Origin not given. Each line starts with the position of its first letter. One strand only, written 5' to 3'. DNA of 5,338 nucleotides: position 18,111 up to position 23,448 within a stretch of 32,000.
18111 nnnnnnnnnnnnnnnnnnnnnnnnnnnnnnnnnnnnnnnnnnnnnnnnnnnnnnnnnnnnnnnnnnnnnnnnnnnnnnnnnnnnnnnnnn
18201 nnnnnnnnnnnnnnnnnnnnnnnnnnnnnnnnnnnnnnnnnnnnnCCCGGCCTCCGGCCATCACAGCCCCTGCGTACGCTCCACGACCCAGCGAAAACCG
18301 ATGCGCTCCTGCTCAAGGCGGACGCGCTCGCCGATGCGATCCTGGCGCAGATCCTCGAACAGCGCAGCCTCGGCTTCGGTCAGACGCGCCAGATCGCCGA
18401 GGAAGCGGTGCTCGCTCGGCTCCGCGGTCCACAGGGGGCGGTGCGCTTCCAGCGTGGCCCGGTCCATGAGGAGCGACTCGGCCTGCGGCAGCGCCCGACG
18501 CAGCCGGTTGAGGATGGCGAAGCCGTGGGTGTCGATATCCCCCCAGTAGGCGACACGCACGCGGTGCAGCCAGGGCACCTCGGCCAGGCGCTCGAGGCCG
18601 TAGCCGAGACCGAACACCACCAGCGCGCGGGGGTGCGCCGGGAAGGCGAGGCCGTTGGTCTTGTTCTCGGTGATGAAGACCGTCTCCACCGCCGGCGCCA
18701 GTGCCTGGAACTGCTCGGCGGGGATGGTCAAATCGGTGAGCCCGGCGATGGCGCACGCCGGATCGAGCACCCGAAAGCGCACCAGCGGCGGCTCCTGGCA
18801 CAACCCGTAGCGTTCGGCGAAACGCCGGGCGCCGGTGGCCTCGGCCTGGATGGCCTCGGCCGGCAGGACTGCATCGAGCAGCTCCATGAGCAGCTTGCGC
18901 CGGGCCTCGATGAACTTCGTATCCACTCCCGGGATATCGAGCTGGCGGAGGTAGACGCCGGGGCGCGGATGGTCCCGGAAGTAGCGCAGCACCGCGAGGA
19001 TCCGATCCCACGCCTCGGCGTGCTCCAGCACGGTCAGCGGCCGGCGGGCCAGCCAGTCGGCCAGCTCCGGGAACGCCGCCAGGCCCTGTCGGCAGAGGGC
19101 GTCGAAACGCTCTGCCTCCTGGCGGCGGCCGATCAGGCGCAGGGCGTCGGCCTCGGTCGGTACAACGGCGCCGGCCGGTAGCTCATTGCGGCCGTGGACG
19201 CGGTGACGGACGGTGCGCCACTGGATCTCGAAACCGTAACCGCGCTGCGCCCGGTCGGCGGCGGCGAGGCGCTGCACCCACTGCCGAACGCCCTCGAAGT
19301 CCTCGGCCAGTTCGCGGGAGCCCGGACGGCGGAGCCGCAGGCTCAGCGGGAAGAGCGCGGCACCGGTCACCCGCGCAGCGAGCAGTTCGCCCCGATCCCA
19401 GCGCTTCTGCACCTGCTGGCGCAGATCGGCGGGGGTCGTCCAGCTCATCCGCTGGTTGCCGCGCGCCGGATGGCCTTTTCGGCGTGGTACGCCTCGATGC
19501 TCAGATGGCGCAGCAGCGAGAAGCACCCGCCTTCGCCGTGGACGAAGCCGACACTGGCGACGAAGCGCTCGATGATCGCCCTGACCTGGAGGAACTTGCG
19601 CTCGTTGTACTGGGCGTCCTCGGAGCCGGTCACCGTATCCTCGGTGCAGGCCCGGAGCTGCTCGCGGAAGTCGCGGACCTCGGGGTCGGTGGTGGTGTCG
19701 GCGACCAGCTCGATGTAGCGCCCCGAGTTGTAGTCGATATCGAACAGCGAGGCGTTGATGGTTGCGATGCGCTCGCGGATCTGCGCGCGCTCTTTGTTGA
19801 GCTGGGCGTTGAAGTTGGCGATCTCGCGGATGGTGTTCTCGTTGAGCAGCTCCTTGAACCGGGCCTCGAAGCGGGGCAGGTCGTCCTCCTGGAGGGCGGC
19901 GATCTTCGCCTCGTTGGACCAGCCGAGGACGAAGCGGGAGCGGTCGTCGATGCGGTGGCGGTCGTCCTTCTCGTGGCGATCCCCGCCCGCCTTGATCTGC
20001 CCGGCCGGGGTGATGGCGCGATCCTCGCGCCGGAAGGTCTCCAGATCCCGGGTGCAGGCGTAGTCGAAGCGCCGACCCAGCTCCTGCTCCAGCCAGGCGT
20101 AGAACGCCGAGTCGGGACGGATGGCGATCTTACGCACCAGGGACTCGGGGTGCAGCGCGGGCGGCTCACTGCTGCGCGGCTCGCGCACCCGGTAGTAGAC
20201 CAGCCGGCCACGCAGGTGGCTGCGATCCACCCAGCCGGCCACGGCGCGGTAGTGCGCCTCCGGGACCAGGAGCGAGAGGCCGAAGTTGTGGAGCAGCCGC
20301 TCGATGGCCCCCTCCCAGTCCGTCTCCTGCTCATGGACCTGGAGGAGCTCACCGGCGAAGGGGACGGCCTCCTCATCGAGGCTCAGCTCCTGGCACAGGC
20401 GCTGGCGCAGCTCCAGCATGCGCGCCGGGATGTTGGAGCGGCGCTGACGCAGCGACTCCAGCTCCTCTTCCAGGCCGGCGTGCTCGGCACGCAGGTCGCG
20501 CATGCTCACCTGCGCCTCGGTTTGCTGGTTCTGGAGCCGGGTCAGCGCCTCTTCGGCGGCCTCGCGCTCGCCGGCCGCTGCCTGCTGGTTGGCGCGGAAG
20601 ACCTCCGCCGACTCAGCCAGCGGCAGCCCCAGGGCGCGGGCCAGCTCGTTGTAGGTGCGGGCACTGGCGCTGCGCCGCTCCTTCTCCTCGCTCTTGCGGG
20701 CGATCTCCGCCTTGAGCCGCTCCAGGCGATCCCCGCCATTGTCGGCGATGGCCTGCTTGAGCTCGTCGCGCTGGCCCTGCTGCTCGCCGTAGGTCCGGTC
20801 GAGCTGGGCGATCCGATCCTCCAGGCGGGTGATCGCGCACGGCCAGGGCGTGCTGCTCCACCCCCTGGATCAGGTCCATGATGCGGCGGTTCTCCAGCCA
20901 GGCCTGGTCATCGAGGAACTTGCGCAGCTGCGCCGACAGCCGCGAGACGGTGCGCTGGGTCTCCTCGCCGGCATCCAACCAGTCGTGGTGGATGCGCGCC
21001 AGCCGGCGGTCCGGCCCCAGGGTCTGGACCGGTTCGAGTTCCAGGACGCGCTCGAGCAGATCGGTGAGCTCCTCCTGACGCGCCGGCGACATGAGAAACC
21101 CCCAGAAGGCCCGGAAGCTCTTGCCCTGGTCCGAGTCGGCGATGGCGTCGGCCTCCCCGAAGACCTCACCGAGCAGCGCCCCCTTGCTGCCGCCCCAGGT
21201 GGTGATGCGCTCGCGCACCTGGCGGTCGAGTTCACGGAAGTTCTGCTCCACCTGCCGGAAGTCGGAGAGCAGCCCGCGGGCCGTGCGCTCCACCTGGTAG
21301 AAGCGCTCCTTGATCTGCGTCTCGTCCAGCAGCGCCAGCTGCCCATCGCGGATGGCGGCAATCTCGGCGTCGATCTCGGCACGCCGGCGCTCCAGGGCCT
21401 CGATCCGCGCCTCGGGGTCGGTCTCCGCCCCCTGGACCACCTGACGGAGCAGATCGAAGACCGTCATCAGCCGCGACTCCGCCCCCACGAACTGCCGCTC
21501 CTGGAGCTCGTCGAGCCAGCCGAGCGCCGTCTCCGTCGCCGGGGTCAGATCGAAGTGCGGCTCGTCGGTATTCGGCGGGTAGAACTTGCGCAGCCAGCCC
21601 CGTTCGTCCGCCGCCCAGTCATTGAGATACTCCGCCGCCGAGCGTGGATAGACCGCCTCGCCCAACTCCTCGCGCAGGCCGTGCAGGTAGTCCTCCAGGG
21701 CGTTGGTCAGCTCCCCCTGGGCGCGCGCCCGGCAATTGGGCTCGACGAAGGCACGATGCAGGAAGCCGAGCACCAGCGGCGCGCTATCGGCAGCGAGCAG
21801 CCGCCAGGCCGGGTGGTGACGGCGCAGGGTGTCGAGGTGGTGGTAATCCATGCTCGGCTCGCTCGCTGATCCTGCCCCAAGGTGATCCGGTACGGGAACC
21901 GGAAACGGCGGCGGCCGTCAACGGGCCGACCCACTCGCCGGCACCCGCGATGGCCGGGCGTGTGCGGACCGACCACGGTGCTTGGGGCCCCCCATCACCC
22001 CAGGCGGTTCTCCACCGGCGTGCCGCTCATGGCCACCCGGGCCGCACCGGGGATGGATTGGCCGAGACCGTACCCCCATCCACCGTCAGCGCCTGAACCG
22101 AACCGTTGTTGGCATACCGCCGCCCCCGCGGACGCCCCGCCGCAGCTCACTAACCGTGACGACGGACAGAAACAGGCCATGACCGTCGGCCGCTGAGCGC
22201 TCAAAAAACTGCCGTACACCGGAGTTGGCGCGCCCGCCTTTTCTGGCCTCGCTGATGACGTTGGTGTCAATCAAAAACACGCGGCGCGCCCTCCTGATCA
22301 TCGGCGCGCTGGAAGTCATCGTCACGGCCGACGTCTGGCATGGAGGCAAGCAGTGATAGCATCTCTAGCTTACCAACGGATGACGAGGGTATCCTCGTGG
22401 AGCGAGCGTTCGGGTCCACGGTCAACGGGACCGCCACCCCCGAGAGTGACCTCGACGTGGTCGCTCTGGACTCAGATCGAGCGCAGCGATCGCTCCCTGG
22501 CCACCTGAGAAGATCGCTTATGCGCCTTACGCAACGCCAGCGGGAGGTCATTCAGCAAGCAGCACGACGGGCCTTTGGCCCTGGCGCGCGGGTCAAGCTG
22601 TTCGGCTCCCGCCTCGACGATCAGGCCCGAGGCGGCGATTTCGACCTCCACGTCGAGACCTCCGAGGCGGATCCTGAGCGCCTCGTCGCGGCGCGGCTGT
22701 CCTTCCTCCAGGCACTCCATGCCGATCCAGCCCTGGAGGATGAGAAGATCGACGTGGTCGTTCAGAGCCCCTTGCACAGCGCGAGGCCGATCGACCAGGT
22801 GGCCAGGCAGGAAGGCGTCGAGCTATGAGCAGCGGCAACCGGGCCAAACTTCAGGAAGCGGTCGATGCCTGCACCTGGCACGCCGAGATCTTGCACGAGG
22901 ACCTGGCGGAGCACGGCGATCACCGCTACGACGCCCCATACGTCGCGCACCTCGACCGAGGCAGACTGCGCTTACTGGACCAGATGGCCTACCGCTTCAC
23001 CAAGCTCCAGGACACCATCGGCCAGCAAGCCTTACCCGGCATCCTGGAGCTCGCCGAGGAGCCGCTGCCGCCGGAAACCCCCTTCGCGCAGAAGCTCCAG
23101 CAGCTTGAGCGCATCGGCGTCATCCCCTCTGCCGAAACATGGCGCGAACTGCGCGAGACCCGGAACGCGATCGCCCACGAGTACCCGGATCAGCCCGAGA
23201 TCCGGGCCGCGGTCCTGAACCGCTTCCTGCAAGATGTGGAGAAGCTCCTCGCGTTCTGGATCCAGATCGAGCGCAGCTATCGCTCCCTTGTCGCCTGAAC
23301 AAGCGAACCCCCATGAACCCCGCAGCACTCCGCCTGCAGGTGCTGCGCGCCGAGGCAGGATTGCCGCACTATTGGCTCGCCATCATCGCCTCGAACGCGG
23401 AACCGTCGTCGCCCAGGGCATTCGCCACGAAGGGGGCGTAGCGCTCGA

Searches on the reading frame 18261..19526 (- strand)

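Call 79: search_protein_families(library=pfam, proteins=[window:18261-19526:-], max_evalue=0.5)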
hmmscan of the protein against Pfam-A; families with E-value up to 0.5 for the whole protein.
window:18261-19526:- (421 aa): 3 families
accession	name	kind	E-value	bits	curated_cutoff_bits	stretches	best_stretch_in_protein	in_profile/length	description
PF09983.15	JetD_C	-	4.4e-66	222.1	22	1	241-417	1-178/179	Wadjet protein JetD, C-terminal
PF11795.13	DUF3322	-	3.8e-65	219.9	22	1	32-218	1-190/190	Uncharacterized protein conserved in bacteria N-term (DUF3322)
PF09664.16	DUF2399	-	0.11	12.7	23.4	1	323-377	68-121/152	Protein of unknown function C-terminus (DUF2399)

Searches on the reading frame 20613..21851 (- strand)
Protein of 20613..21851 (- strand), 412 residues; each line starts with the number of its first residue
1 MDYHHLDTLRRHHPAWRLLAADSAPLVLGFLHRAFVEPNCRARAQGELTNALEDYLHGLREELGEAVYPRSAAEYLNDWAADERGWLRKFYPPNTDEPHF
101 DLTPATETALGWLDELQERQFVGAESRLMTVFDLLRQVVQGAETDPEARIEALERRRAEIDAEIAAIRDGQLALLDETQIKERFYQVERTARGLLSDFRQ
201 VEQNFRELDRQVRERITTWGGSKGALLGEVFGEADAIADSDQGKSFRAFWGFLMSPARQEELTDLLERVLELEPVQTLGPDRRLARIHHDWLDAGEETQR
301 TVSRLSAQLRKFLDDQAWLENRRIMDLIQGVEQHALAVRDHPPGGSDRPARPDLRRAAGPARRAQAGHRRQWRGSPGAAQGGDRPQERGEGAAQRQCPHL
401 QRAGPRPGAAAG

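Call 11: search_protein_families(library=ncbifam, proteins=[window:20613-21851:-], max_evalue=0.01)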
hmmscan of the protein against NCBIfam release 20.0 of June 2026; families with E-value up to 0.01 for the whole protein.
window:20613-21851:- (412 aa): 0 families

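Call 57: search_protein_families(library=pfam, proteins=[window:20613-21851:-], max_evalue=0.001)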
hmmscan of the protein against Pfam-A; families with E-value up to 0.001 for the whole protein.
window:20613-21851:- (412 aa): 1 family
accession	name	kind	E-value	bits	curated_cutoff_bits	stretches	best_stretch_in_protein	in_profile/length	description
PF11855.13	DUF3375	-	2e-128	429.7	28.6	1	9-356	2-348/474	Protein of unknown function (DUF3375)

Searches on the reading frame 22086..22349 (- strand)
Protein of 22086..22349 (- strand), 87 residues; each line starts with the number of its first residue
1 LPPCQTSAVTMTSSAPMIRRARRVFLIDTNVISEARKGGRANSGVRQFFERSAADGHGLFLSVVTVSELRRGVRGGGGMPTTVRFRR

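Call 11: search_protein_families(library=ncbifam, proteins=[window:22086-22349:-], max_evalue=0.01)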
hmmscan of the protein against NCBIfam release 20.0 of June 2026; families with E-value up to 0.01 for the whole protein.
window:22086-22349:- (87 aa): 0 families

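Call 79: search_protein_families(library=pfam, proteins=[window:22086-22349:-], max_evalue=0.5)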
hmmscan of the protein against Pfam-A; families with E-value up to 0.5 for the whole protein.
window:22086-22349:- (87 aa): 2 families
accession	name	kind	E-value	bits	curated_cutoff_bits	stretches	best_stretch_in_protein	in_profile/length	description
PF01850.27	PIN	-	0.0047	18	23.6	1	26-75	2-47/120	PIN domain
PF16289.11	PIN_12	-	0.22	12.3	32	1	27-71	3-47/172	PIN domain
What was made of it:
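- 22131..22352 (-): 5' half of a vapC (PIN) gene. Its vapB partner has been replaced. PIN positions 2-47, E=0.005 (call 79).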

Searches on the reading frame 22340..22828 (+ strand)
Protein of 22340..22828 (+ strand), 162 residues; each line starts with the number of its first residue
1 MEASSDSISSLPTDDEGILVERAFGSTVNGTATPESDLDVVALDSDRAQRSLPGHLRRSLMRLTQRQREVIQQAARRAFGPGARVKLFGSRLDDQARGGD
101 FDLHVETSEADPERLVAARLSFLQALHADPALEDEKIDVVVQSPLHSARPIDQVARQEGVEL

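Call 10: search_protein_families(library=pfam, proteins=[window:22340-22828:+], max_evalue=0.01)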
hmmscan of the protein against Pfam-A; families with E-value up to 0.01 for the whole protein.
window:22340-22828:+ (162 aa): 3 families
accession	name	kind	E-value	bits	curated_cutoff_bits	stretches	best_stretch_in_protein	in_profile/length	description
PF01909.29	NTP_transf_2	-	5e-10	40.1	21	1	23-43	19-39/93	Nucleotidyltransferase domain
PF18765.7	Polbeta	-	1.6e-07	31.8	26.9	1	18-71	13-67/93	Polymerase beta, Nucleotidyltransferase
PF22600.2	MTPAP-like_central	-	3.5e-07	30.8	27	1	23-49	44-70/139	Poly(A) RNA polymerase, mitochondrial-like, central palm domain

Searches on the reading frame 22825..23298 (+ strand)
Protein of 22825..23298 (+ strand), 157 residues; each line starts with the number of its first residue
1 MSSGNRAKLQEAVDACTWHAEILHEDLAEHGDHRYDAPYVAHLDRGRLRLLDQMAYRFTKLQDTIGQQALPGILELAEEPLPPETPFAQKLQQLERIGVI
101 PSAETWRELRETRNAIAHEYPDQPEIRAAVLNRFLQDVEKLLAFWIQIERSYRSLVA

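Call 10: search_protein_families(library=pfam, proteins=[window:22825-23298:+], max_evalue=0.01)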
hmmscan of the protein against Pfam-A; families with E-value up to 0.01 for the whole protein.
window:22825-23298:+ (157 aa): 1 family
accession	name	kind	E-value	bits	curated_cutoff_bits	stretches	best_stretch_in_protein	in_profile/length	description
PF01934.22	HepT-like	-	0.0048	17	23.5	1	91-122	63-96/120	Ribonuclease HepT-like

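Call 11: search_protein_families(library=ncbifam, proteins=[window:22825-23298:+], max_evalue=0.01)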
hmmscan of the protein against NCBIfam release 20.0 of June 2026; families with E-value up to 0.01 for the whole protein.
window:22825-23298:+ (157 aa): 0 families

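Call 55: find_encoding_contigs(protein=window:22825-23298:+, flank=10000, max_places=10)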
Protein window:22825-23298:+ (157 aa): 3 contigs read that carry it; 2 places shown.
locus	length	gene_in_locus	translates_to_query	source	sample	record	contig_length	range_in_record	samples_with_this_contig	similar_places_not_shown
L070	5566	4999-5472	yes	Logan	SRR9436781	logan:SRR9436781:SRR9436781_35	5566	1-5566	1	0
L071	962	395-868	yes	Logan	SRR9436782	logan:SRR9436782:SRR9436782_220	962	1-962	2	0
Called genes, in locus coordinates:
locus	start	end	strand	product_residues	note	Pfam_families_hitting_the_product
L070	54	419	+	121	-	-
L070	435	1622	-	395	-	PF11795:DUF3322, PF09983:JetD_C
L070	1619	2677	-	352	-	-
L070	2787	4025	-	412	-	PF11855:DUF3375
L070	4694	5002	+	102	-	-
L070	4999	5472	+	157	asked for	-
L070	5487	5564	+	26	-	?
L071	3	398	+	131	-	?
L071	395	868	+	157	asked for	-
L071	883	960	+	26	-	?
